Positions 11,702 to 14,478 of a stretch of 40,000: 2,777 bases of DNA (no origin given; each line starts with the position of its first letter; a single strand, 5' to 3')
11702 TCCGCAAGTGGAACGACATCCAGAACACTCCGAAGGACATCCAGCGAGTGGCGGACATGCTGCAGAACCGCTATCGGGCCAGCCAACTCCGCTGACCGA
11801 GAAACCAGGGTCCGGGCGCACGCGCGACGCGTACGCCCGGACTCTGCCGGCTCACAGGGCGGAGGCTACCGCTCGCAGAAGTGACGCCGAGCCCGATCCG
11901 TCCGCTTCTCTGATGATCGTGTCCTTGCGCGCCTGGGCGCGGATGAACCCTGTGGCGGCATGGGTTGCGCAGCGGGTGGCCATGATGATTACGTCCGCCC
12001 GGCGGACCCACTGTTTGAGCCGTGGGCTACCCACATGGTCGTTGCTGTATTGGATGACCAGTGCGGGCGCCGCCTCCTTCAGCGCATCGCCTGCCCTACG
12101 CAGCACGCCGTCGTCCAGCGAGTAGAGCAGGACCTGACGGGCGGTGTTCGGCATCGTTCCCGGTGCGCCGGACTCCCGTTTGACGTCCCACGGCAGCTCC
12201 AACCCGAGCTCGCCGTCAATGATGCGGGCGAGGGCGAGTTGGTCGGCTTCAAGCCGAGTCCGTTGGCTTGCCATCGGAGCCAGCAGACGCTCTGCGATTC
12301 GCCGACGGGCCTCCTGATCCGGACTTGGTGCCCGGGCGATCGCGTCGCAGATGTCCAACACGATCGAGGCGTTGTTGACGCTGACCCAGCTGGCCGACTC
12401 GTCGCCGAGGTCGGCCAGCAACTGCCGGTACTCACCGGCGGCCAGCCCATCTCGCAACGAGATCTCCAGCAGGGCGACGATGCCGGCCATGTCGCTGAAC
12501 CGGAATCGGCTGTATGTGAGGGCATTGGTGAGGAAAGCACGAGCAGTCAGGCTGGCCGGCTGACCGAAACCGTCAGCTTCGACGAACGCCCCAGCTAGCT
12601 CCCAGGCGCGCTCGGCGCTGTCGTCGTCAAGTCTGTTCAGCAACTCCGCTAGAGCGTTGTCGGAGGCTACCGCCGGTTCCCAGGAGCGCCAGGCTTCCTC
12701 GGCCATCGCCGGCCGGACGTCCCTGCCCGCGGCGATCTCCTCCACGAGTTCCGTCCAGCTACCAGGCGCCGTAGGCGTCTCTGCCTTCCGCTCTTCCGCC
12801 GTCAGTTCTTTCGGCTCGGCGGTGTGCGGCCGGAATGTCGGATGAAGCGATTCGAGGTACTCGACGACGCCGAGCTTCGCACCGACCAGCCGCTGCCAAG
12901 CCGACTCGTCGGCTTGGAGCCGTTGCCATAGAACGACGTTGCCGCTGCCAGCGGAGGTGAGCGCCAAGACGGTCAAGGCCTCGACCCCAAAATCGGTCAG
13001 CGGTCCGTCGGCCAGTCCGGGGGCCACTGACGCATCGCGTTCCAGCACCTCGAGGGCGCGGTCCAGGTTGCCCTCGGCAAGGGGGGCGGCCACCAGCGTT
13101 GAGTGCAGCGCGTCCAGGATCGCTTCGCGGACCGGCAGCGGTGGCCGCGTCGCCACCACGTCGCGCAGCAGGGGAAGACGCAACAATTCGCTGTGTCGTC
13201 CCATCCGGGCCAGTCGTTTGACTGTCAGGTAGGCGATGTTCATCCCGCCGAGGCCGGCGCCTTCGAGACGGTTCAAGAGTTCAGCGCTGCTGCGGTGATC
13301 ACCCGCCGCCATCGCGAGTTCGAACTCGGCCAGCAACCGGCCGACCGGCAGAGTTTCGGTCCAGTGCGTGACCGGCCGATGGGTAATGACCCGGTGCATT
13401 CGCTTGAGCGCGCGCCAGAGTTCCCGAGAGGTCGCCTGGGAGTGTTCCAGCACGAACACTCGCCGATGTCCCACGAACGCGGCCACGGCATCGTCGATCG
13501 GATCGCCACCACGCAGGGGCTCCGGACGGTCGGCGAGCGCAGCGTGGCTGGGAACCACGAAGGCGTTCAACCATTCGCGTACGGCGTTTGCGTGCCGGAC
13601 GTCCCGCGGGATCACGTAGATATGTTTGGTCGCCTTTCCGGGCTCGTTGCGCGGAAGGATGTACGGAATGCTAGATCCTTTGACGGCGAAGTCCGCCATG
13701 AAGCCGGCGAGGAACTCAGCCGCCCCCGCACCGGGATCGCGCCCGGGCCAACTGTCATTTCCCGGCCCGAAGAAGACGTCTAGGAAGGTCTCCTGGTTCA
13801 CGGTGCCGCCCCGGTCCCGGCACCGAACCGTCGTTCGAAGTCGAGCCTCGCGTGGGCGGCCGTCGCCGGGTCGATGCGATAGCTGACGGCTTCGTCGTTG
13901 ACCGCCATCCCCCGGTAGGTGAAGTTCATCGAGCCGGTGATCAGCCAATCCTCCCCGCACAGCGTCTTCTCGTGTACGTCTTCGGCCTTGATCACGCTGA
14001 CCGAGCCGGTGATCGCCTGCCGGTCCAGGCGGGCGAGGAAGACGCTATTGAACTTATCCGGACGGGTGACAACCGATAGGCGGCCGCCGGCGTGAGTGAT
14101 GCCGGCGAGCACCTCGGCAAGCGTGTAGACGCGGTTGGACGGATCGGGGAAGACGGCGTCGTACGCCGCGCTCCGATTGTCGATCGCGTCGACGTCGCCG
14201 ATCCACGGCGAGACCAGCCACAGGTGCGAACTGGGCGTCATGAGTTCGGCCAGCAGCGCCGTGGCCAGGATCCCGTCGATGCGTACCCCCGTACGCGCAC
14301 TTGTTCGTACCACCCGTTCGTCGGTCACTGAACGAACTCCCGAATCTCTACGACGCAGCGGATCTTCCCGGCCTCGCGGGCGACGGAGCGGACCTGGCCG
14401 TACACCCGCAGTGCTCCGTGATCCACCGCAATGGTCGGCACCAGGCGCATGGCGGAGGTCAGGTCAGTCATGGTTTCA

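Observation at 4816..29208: Complete Dpd-type 7-deazaguanine DNA modification/restriction island in a high-GC actinobacterium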

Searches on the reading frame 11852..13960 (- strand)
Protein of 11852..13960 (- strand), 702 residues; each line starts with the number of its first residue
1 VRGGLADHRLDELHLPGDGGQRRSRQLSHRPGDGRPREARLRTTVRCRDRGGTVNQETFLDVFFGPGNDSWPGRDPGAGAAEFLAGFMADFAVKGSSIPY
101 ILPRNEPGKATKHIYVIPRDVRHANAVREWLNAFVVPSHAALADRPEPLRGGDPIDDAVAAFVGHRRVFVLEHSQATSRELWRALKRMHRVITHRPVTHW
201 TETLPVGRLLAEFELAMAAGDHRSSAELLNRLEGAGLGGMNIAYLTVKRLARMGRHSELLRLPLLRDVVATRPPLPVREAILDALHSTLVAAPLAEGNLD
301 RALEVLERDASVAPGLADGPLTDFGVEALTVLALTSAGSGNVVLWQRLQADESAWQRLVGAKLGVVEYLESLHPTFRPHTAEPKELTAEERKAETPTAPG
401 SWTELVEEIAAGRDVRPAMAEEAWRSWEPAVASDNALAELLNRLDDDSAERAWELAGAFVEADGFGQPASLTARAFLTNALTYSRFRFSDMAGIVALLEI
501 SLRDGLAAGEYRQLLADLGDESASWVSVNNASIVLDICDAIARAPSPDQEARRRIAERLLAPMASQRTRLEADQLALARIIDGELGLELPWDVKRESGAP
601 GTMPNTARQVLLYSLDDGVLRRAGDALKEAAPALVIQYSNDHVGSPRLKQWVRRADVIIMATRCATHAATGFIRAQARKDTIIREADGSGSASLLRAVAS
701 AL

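Call 6: search_protein_families(library=ncbifam, proteins=[window:11852-13960:-])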
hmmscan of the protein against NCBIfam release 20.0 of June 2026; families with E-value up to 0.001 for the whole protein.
window:11852-13960:- (702 aa): 1 family
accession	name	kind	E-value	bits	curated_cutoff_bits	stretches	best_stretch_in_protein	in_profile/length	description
NF041061.1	DpdD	equivalog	6.9e-166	554.1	300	2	365-697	360-704/704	protein DpdD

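Call 7: search_protein_families(library=pfam, proteins=[window:11852-13960:-])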
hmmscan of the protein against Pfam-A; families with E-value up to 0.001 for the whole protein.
window:11852-13960:- (702 aa): 0 families

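Call 8: search_protein_families(library=padloc, proteins=[window:11852-13960:-], max_evalue=0.1)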
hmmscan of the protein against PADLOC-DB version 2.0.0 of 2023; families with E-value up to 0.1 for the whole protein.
window:11852-13960:- (702 aa): 14 families
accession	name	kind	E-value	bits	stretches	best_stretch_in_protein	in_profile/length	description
PDLC02839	DpdD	-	1.5e-181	603.6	1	53-702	4-669/676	DpdD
PDLC02835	DpdD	-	8.5e-33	111.5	2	487-701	537-762/764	DpdD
PDLC02836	DpdD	-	1.2e-31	108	2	55-289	5-244/753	DpdD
PDLC02834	DpdD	-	8.7e-27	91.8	2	497-700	501-706/712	DpdD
PDLC02824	DpdD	-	2e-22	76.9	2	501-697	542-739/753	DpdD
PDLC02826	DpdD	-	5.8e-21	72.4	2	502-700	523-725/729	DpdD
PDLC02833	DpdD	-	7e-20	69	2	55-285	9-241/773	DpdD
PDLC02829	DpdD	-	1.7e-13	48.1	2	431-698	441-707/714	DpdD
PDLC02837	DpdD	-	7e-09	33.9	1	609-702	57-147/148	DpdD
PDLC02832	DpdD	-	9e-09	32.2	1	617-699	650-729/733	DpdD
PDLC02825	DpdD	-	4.6e-06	23.6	2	208-292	146-231/714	DpdD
PDLC02831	DpdD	-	5.9e-06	22.8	1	610-698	665-750/755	DpdD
PDLC02838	DpdD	-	0.0012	15.6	1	177-284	132-240/538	DpdD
PDLC04087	SIR2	-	0.068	10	0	619-690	240-314/343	-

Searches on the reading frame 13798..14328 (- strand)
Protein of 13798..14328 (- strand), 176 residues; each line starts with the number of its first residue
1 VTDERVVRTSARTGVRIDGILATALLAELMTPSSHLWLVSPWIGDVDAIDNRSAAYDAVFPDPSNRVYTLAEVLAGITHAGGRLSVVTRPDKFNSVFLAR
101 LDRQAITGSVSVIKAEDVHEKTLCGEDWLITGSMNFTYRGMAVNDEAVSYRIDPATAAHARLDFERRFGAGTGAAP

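Call 6: search_protein_families(library=ncbifam, proteins=[window:13798-14328:-])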
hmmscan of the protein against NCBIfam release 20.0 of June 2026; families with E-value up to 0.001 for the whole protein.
window:13798-14328:- (176 aa): 1 family
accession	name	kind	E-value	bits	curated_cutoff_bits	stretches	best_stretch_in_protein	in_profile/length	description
NF041068.1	DpdK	equivalog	3.3e-57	192.7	100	1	5-168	2-167/167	phospholipase D-like domain-containing protein DpdK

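Call 7: search_protein_families(library=pfam, proteins=[window:13798-14328:-])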
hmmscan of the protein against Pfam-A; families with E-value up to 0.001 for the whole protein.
window:13798-14328:- (176 aa): 1 family
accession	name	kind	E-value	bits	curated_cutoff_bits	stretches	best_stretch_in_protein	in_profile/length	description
PF13091.12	PLDc_2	-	1.8e-07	31.5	27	1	74-166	29-130/132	PLD-like domain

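Call 8: search_protein_families(library=padloc, proteins=[window:13798-14328:-], max_evalue=0.1)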
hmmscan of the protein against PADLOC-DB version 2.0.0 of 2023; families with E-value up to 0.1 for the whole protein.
window:13798-14328:- (176 aa): 5 families
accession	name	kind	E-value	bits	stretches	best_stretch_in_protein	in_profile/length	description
PDLC02901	DpdK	-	3.1e-58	194.3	1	1-169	1-170/173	DpdK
PDLC02902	DpdK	-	1.9e-52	175.2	1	36-168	1-133/137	DpdK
PDLC02899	DpdK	-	2.6e-21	74.4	1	3-166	5-169/247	DpdK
PDLC02900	DpdK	-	2.1e-10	39.1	1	20-167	22-176/181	DpdK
PDLC02614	DrmC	-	0.0013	16.6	1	108-146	91-130/153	DrmC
